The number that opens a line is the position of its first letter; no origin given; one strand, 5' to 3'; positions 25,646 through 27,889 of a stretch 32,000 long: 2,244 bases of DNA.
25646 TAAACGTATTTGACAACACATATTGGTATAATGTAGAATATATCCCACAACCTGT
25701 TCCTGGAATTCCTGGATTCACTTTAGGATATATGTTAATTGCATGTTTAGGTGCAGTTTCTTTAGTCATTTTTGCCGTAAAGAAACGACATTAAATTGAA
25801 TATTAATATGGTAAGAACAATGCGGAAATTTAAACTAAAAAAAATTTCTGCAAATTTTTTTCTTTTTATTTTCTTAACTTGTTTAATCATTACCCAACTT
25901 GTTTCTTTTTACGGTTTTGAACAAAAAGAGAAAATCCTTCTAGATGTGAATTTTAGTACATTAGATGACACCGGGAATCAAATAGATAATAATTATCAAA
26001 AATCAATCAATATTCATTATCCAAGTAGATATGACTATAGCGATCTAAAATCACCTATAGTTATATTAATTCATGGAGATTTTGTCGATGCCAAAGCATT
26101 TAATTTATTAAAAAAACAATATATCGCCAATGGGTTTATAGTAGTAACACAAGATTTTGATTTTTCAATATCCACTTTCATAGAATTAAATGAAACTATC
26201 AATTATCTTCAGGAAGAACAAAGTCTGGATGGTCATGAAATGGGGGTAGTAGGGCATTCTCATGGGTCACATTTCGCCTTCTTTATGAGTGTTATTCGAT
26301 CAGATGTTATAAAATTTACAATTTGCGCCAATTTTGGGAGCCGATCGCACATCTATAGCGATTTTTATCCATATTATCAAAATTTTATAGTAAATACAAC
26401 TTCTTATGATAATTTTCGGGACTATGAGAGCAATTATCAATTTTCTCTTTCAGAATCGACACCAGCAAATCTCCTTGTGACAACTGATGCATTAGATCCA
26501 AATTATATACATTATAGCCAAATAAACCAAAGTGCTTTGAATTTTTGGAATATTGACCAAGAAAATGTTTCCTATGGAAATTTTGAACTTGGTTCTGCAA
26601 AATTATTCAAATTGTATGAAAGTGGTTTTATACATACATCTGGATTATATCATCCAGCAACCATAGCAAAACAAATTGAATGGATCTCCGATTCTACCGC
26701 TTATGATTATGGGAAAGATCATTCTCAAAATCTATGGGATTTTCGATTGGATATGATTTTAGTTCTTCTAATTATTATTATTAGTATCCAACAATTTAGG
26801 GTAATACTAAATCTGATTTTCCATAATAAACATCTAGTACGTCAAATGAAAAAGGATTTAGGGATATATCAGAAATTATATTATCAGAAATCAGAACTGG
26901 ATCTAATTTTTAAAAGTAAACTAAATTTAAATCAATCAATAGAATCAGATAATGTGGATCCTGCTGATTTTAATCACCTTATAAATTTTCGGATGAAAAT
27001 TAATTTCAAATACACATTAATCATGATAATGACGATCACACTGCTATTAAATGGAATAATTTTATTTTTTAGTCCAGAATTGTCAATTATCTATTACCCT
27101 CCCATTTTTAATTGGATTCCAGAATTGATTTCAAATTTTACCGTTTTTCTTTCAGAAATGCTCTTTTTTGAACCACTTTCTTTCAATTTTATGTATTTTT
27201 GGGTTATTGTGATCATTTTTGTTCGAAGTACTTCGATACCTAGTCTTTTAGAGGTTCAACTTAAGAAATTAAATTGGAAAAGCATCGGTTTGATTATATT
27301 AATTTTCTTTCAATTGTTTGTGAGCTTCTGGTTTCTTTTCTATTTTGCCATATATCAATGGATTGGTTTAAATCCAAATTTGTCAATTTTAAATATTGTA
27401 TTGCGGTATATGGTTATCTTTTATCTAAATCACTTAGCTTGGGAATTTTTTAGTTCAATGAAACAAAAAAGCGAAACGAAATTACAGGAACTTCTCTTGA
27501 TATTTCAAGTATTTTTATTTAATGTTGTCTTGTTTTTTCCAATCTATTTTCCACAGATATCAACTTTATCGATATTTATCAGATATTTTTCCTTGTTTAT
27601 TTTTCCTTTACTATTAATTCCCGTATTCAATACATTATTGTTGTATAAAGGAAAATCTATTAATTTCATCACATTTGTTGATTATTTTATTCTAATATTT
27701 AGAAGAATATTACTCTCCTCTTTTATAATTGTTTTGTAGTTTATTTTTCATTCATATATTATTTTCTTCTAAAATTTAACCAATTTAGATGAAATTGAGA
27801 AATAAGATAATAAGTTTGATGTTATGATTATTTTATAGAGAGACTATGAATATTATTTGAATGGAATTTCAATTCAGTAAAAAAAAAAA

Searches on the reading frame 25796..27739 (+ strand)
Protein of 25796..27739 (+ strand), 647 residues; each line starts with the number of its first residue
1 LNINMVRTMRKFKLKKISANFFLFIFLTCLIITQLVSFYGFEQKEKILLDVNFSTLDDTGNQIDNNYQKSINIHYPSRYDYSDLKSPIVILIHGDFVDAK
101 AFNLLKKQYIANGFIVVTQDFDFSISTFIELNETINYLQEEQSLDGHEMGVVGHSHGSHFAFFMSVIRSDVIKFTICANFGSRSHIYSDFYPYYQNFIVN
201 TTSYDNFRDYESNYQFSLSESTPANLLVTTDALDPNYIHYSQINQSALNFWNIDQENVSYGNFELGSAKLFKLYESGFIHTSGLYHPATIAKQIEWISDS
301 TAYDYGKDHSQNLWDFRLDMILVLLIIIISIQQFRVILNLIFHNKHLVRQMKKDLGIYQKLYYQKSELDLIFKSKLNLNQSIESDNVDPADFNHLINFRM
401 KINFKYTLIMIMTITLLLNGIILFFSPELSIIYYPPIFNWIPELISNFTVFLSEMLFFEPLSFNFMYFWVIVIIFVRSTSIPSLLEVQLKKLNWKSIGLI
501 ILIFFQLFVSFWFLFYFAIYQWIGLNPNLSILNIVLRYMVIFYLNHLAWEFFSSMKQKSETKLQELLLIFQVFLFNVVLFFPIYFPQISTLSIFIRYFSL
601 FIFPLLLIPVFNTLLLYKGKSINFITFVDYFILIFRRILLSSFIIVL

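Call 28: search_protein_families(library=pfam, proteins=[window:25796-27739:+], max_evalue=0.0001)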
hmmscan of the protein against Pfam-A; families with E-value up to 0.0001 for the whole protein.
window:25796-27739:+ (647 aa): 1 family
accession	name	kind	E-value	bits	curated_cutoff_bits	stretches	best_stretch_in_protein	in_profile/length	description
PF08840.17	BAAT_C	-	5.8e-05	23.7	20.9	1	132-208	7-79/210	BAAT / Acyl-CoA thioester hydrolase C terminal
